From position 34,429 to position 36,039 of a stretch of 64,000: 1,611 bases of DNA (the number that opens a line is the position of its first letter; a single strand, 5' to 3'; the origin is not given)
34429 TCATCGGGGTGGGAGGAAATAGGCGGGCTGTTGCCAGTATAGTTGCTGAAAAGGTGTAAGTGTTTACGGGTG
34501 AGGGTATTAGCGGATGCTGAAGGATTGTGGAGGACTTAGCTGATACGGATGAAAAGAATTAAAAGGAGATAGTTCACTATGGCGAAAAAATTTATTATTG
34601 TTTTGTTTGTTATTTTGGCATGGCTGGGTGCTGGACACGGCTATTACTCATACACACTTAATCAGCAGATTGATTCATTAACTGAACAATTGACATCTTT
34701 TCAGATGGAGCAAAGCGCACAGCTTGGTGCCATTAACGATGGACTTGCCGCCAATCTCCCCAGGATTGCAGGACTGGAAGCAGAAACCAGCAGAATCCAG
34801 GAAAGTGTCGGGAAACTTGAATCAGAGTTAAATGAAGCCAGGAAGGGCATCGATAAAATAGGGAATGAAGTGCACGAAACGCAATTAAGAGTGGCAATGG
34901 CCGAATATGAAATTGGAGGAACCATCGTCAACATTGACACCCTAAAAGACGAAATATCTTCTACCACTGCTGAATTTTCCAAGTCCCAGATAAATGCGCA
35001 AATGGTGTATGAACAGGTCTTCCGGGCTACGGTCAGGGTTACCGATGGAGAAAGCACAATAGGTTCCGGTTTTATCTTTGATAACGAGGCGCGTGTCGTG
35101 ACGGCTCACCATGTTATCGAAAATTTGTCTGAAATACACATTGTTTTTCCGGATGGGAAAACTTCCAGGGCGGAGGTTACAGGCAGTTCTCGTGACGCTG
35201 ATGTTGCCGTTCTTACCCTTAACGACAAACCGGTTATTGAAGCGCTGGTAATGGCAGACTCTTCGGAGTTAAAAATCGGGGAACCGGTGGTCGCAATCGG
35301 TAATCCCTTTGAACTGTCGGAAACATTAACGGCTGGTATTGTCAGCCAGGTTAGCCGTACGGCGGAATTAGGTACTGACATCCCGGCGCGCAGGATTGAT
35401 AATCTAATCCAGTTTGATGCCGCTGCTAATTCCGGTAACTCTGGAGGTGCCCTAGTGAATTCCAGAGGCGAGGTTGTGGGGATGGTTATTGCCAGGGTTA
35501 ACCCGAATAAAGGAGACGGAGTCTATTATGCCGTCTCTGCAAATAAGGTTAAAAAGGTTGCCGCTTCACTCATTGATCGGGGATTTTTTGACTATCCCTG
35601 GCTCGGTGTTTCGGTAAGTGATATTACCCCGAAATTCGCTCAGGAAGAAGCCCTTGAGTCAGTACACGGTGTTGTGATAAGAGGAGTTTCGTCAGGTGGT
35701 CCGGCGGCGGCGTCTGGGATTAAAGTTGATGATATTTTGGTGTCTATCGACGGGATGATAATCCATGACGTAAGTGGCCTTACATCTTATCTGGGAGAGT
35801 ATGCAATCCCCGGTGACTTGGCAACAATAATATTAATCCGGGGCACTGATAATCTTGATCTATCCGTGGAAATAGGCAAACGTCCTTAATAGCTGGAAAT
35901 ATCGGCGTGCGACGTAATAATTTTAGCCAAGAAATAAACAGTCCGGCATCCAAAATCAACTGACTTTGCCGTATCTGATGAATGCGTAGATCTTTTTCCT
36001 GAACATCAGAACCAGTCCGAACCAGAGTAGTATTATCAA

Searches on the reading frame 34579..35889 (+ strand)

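Call 20: search_protein_families(library=ncbifam, proteins=[window:34579-35889:+], max_evalue=1e-10)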
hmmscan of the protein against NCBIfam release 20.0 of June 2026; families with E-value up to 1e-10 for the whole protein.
window:34579-35889:+ (436 aa): 12 families
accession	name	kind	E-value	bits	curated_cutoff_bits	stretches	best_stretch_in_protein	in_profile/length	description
TIGR02037.1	degP_htrA_DO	subfamily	2.8e-71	240.7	416.2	1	113-434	11-329/434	Do family serine endopeptidase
NF041521.1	HhoA_HhoB_HtrA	equivalog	1.5e-57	195.4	450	1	106-433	4-332/335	HhoA/HhoB/HtrA family serine endopeptidase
NF047968.1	SerProtHtrA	equivalog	4.7e-50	171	470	1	148-431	75-356/357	serine protease HtrA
TIGR02038.1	protease_degS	equivalog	2.2e-49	168.5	422.95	1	143-434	61-348/351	outer membrane-stress sensor serine endopeptidase DegS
NF008189.1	PRK10942.1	equivalog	1.2e-46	159.2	720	1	159-432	112-381/477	serine endoprotease DegP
NF008147.1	PRK10898.1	equivalog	2.4e-46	158.5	408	1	141-433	59-348/352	outer membrane-stress sensor serine endopeptidase DegS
NF007526.1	PRK10139.1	equivalog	7e-45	153.6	756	1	160-432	91-359/456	serine endoprotease DegQ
NF050055.1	SerProtHtrAMycob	equivalog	2.4e-34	119.1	800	1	141-430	209-496/502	serine protease HtrA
NF053637.1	SerProtHtrAspr2045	equivalog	3.4e-33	115.1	650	1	117-430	64-384/394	serine protease HtrA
NF040960.1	MamE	equivalog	4.9e-29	101.4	800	1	151-329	113-291/659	magnetosome formation protease MamE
NF033740.0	MarP_fam_protase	equivalog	6.7e-20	71.5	250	1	131-330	177-376/390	MarP family serine protease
NF040961.1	MamO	equivalog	2.7e-17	62.4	800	1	137-319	72-255/648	magnetosome protein MamO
